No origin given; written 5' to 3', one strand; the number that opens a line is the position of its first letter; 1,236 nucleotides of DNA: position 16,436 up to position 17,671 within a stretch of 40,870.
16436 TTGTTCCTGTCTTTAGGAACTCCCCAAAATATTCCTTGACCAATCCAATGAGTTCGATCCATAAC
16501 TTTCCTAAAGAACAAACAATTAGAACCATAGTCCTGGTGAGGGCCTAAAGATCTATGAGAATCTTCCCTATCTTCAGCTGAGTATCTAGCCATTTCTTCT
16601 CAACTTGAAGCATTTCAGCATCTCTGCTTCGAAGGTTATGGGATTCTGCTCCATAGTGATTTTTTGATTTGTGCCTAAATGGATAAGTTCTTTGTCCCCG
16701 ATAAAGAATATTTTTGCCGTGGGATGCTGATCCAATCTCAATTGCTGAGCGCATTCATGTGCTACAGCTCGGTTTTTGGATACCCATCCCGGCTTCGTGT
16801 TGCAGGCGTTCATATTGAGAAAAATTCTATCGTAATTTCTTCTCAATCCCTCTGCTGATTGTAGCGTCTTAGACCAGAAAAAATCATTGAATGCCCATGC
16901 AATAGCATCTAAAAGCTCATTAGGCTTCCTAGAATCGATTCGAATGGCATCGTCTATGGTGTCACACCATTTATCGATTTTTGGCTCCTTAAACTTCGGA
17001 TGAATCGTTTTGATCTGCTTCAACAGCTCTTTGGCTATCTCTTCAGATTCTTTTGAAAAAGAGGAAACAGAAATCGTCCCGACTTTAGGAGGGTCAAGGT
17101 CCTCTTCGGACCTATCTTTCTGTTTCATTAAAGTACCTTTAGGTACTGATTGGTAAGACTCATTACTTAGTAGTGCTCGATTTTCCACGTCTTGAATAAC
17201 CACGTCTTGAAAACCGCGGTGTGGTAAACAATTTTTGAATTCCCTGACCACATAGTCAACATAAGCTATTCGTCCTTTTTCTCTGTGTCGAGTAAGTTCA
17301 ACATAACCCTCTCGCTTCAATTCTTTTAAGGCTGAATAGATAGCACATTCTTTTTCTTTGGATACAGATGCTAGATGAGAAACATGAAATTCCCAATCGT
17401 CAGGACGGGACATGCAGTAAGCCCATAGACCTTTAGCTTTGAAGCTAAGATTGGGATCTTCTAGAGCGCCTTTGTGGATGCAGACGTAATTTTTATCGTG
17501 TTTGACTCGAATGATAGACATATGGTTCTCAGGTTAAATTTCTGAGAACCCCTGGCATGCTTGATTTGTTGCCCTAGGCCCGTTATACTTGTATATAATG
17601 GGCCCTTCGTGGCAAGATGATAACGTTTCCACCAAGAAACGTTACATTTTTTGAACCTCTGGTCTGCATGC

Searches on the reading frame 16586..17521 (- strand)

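Call 14: search_protein_families(library=phrogs, proteins=[window:16586-17521:-], max_evalue=0.001)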
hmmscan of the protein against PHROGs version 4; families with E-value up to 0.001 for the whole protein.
window:16586-17521:- (311 aa): 17 families
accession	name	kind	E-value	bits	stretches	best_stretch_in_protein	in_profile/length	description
phrog_4707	-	DNA, RNA and nucleotide metabolism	3.1e-21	77.3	1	3-87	7-94/409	replication initiation protein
phrog_2514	-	DNA, RNA and nucleotide metabolism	1.1e-18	68.6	1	57-244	74-249/270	DnaD-like helicase loader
phrog_11718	-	unknown function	1.3e-18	68.3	1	1-93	1-96/105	-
phrog_186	-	DNA, RNA and nucleotide metabolism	3.1e-15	57.7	1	1-192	11-203/308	DnaD-like helicase loader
phrog_428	-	DNA, RNA and nucleotide metabolism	2.7e-13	50.9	1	1-168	79-239/455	replication initiation protein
phrog_4880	-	DNA, RNA and nucleotide metabolism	4.6e-13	50.2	1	133-239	156-262/304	replisome organizer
phrog_37920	-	DNA, RNA and nucleotide metabolism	1.3e-12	48.5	1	8-84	8-85/245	HTH DNA binding protein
phrog_2357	-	unknown function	5.4e-11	43.5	1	162-239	22-99/124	-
phrog_27492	-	unknown function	1.3e-10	42.2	1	2-93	14-105/304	-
phrog_1456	-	DNA, RNA and nucleotide metabolism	2.2e-10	41.1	1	3-159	4-140/365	DNA binding protein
phrog_391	-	DNA, RNA and nucleotide metabolism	2.3e-10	41.6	1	134-238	164-268/298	replication initiation O-like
phrog_277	-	DNA, RNA and nucleotide metabolism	2.9e-10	40.9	1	157-252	207-294/318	replication initiation O-like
phrog_22834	-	unknown function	1.9e-07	31.7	1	160-244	160-244/310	-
phrog_22134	-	unknown function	4.6e-07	30.9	1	17-92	4-81/262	-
phrog_270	-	DNA, RNA and nucleotide metabolism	2.3e-06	28.3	1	7-117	27-130/383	replication initiation protein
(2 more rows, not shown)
